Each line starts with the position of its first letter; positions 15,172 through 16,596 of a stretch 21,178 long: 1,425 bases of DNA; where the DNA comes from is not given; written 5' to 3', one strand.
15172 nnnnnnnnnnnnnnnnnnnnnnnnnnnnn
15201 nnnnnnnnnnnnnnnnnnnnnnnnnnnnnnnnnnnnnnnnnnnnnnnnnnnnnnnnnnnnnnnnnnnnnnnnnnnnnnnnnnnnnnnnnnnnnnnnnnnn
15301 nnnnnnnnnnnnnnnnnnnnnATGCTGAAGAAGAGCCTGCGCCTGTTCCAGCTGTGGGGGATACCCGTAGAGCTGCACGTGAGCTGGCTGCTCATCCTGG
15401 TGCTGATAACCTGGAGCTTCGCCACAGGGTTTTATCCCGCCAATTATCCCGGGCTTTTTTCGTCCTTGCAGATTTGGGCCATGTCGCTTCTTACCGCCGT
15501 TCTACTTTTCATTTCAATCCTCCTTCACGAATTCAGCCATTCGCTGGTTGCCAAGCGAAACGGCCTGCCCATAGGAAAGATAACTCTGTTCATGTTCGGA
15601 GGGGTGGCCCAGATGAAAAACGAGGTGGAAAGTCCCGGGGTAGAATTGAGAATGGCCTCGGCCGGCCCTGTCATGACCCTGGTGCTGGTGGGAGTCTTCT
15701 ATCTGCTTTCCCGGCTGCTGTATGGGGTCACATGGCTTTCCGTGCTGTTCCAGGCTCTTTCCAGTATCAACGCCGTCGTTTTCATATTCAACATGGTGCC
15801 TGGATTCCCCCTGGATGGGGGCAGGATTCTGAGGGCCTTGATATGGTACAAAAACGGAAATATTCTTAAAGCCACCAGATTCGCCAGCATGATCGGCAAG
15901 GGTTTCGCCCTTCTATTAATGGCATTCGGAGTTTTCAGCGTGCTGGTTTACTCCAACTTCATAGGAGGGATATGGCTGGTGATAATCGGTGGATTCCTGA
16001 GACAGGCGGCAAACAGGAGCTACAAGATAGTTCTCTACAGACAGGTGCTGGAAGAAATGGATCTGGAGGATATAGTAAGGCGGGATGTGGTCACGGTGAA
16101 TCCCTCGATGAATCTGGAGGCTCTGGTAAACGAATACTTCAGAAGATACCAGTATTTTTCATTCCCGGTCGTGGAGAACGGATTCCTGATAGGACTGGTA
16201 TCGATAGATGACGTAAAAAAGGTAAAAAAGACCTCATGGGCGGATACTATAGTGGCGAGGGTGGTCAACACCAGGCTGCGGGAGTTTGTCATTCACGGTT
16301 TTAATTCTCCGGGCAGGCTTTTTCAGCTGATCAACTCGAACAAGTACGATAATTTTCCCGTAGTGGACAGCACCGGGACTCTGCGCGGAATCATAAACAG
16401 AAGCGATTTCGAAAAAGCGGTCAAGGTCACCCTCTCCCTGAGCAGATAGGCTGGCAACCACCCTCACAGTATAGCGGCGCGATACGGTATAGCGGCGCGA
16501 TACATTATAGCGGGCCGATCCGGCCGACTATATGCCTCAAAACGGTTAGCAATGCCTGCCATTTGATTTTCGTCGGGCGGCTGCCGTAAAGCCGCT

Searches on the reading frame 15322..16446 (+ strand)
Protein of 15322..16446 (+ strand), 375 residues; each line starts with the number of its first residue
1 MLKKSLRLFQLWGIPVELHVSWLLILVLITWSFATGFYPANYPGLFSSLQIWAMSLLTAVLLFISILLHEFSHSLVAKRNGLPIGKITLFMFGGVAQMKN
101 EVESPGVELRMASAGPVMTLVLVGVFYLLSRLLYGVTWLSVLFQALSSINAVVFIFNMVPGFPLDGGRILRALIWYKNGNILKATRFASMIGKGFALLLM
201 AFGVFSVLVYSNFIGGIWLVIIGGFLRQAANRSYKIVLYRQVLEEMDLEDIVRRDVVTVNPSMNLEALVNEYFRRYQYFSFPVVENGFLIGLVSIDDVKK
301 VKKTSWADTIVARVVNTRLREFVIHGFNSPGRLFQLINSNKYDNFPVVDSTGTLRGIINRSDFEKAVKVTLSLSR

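Call 3: search_protein_families(library=pfam, proteins=[window:15322-16446:+], max_evalue=0.1)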
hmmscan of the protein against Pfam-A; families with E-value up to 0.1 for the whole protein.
window:15322-16446:+ (375 aa): 2 families
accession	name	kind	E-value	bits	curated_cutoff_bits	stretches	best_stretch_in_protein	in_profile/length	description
PF02163.28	Peptidase_M50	-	1.9e-19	70.4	27.2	2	58-146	2-116/221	Peptidase family M50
PF00571.33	CBS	-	1.6e-16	60.8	24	2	249-300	2-53/57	CBS domain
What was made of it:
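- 15322..16449 (+): M50 metalloprotease with CBS pair. A syntenic neighbour, not a core part of the module. Pfam (call 3).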

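Call 4: search_protein_families(library=ncbifam, proteins=[window:15322-16446:+], max_evalue=0.1)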
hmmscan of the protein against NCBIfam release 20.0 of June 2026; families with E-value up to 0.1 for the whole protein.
window:15322-16446:+ (375 aa): 16 families
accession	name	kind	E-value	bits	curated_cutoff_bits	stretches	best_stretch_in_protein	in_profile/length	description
TIGR01302.1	IMP_dehydrog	equivalog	1.1e-06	27.8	481.5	1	248-369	82-202/450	IMP dehydrogenase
TIGR00400.1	mgtE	equivalog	4.5e-06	25.7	232.75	1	244-302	193-251/450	magnesium transporter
NF041552.1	TF_PrdR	equivalog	0.00043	18.7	795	1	244-367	4-125/577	sigma-54 dependent transcriptional regulator PrdR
NF053603.1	HhpR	exception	0.00049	19.4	520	1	244-369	59-185/282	CBS domain-containing high hydrostatic pressure regulator HhpR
NF011443.0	PRK14869.1-5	equivalog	0.0007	18.1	335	0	248-311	71-134/546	putative manganese-dependent inorganic diphosphatase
NF005869.0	PRK07807.1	equivalog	0.0025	16.9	549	1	240-362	83-199/479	GuaB1 family IMP dehydrogenase-related protein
NF011440.0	PRK14869.1-2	equivalog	0.0032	16.2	746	0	337-363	268-294/541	putative manganese-dependent inorganic diphosphatase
NF038279.1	TF_CBS_SpxR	exception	0.0051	15.6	600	1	272-363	215-301/427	CBS-HotDog domain-containing transcription factor SpxR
NF041630.1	CBS_CbpB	equivalog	0.0053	16.6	125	0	278-368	42-136/143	cyclic-di-AMP-binding protein CbpB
NF011441.0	PRK14869.1-3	equivalog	0.013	14.1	753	0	249-318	71-139/548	putative manganese-dependent inorganic diphosphatase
NF046117.1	SCO4848_fam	hypoth_equivalog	0.014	15.4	45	1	193-218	3-28/70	SCO4848 family membrane protein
TIGR01303.1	IMP_DH_rel_1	equivalog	0.02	13.8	562.75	1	249-362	91-197/475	GuaB1 family IMP dehydrogenase-related protein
NF011447.0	PRK14869.2-3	equivalog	0.033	12.8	522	0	335-363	269-297/540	putative manganese-dependent inorganic diphosphatase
NF052358.1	GMPRedGuaB1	equivalog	0.073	12.2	675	1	244-361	87-198/479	GMP reductase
NF011449.0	PRK14869.2-5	equivalog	0.078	12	411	0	338-366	176-204/451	putative manganese-dependent inorganic diphosphatase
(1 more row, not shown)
